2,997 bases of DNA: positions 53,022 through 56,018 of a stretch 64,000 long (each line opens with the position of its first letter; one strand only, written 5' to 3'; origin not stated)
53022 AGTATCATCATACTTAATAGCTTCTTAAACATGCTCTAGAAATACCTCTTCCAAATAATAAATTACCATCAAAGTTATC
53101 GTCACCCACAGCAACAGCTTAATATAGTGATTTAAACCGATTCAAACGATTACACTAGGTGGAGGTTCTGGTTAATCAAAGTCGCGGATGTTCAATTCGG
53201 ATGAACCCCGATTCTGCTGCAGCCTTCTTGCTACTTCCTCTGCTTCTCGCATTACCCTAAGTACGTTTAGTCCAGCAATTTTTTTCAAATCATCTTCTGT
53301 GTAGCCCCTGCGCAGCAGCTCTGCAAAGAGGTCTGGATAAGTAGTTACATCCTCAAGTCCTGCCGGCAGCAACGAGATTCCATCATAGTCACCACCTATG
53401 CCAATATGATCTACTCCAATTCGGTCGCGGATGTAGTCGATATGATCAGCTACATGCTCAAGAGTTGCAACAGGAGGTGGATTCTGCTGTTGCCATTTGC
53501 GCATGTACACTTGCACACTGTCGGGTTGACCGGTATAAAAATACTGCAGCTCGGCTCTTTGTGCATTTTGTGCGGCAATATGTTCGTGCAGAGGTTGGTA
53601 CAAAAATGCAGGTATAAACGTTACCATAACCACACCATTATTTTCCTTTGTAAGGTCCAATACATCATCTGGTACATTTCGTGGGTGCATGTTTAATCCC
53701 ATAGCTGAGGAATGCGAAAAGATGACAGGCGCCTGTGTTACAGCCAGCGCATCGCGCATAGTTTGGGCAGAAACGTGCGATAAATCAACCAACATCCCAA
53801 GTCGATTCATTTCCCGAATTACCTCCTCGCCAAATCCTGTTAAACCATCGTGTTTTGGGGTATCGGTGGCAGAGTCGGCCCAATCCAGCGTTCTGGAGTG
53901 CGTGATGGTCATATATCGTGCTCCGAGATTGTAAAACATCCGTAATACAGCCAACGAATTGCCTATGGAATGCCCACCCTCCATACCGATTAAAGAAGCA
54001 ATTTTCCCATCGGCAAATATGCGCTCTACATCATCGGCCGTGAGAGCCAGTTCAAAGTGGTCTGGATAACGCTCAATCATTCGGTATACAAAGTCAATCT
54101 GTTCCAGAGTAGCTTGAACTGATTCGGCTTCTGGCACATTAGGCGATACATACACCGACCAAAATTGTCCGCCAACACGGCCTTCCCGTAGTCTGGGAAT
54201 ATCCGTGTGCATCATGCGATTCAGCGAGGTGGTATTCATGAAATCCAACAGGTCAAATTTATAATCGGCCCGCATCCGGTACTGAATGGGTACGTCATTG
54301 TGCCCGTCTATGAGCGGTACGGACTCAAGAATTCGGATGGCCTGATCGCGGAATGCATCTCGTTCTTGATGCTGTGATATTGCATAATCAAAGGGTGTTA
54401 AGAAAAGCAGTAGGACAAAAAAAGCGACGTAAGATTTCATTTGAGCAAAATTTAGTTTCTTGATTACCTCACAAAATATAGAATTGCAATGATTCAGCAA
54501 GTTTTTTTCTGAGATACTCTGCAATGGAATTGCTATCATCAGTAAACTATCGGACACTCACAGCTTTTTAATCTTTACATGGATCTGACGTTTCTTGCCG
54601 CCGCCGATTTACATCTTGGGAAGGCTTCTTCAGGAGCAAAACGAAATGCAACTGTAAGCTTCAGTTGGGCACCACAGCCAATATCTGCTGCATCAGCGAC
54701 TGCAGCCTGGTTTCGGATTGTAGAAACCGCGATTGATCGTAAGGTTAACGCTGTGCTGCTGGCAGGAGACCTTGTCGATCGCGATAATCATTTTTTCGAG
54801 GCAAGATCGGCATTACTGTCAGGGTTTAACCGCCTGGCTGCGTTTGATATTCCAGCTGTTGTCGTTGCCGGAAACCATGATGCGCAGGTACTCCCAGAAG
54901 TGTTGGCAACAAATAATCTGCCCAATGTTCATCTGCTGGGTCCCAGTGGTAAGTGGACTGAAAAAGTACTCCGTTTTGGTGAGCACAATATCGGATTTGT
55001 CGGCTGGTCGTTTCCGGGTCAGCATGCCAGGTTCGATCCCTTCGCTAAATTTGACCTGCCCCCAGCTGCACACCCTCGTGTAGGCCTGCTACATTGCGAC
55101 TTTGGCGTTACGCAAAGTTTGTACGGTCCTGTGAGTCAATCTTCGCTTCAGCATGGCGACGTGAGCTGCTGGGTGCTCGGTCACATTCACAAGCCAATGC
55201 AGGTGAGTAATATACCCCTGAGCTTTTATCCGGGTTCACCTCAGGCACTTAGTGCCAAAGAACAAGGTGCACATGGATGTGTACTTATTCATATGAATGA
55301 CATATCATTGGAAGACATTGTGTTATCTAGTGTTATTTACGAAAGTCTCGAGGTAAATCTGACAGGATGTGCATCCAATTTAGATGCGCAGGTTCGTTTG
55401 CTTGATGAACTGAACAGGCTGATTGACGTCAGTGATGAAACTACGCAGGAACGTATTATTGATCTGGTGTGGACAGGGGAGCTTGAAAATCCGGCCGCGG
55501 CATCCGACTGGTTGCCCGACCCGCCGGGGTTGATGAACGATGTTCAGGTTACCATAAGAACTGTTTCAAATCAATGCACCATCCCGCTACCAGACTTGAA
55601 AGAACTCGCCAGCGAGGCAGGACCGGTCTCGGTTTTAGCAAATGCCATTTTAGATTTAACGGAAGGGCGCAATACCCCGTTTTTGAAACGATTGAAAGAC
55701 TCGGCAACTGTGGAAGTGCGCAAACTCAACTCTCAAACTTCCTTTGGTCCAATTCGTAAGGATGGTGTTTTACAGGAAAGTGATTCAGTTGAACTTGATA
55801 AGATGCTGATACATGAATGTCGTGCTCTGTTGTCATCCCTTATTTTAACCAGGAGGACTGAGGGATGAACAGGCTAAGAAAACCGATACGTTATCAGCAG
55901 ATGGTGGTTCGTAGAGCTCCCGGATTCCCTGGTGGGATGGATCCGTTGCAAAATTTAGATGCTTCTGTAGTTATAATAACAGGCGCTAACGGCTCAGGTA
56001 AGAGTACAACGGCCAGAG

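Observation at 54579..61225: Translationally coupled string: Mre11/SbcD-like nuclease, membrane-tethered Rad50-like ATPase, secreted beta-lactamase-fold hydrolase and SAM methyltransferase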

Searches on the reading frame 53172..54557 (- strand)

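Call 3: search_protein_families(library=pfam, proteins=[window:53172-54557:-], max_evalue=0.01)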
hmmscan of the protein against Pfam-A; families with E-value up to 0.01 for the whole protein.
window:53172-54557:- (461 aa): 1 family
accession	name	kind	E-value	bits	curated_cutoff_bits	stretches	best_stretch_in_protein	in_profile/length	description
PF01244.27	Peptidase_M19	-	1.3e-119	399.5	26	1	77-438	3-319/319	Membrane dipeptidase (Peptidase family M19)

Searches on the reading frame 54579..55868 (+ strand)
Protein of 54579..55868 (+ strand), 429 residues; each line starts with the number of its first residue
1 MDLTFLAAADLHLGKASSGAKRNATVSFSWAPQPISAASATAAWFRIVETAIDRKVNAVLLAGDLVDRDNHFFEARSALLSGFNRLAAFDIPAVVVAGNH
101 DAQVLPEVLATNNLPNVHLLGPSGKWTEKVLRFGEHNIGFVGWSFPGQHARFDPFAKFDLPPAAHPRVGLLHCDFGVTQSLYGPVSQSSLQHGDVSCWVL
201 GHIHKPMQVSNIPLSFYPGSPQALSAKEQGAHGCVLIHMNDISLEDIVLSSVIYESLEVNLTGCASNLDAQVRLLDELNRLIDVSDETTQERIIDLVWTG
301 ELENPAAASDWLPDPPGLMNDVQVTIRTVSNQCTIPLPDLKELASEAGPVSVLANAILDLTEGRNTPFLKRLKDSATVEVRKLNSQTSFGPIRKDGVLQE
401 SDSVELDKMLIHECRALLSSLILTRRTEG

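Call 3: search_protein_families(library=pfam, proteins=[window:54579-55868:+], max_evalue=0.01)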
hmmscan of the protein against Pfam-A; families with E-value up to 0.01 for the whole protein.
window:54579-55868:+ (429 aa): 2 families
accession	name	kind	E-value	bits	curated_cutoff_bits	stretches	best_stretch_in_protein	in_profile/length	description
PF00149.33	Metallophos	-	1.7e-10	42.1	21.5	1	4-206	2-191/191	Calcineurin-like phosphoesterase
PF12850.12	Metallophos_2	-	3.5e-05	24.3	27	1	47-238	19-150/154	Calcineurin-like phosphoesterase superfamily domain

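Call 4: search_protein_families(library=padloc, proteins=[window:54579-55868:+], max_evalue=0.01)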
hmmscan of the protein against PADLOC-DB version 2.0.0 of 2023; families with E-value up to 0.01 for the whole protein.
window:54579-55868:+ (429 aa): 0 families

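Call 5: search_protein_families(library=ncbifam, proteins=[window:54579-55868:+], max_evalue=0.01)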
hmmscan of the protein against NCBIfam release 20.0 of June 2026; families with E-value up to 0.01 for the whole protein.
window:54579-55868:+ (429 aa): 7 families
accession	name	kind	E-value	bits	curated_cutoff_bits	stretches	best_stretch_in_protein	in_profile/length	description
TIGR00619.1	sbcd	subfamily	1.1e-12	48.3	77.65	1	8-103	6-88/252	exonuclease subunit SbcD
NF008206.2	PRK10966.1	equivalog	9.7e-10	38.1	450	2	199-272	225-299/380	exonuclease subunit SbcD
NF041030.1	Mre11_Halo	equivalog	4.1e-07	29.5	550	1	42-103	28-89/361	DNA double-strand break repair protein Mre11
NF041031.1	Mre11_Sulfo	equivalog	1.2e-05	24.8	500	1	45-102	29-86/374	DNA double-strand break repair protein Mre11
TIGR04123.1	P_estr_lig_assc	hypoth_equivalog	1.8e-05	24.3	150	1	5-112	23-121/207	ligase-associated DNA damage response endonuclease PdeM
NF041754.1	sbcd_Bac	equivalog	0.00016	21.1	750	0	52-102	36-87/390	exonuclease subunit SbcD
NF041029.1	Mre11_Pyroc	equivalog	0.0024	16.7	600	0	34-102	19-87/438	DNA double-strand break repair protein Mre11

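Call 41: search_solved_structures(query=window:54579-55865:+, max_evalue=0.01, show_alignments=2)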
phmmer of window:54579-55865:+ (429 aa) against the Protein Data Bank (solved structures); distinct sequences matched with E-value up to 0.01: 6.
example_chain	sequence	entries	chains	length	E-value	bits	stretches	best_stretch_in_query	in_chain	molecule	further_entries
4o24_A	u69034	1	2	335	7.7e-06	28.4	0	33-103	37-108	Exonuclease, putative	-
2q8u_A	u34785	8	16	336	7.8e-06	28.3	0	33-103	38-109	Exonuclease, putative | Nuclease SbcCD subunit D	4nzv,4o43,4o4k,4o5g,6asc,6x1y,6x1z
3qg5_C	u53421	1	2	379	1.1e-05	27.8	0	40-103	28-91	Mre11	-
3thn_A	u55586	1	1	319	8.4e-05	24.9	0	40-103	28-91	Exonuclease, putative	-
3tho_B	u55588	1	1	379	0.00014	24.2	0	40-103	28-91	Exonuclease, putative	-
4lty_C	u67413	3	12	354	0.0073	18.6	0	47-103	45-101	Exonuclease subunit SbcD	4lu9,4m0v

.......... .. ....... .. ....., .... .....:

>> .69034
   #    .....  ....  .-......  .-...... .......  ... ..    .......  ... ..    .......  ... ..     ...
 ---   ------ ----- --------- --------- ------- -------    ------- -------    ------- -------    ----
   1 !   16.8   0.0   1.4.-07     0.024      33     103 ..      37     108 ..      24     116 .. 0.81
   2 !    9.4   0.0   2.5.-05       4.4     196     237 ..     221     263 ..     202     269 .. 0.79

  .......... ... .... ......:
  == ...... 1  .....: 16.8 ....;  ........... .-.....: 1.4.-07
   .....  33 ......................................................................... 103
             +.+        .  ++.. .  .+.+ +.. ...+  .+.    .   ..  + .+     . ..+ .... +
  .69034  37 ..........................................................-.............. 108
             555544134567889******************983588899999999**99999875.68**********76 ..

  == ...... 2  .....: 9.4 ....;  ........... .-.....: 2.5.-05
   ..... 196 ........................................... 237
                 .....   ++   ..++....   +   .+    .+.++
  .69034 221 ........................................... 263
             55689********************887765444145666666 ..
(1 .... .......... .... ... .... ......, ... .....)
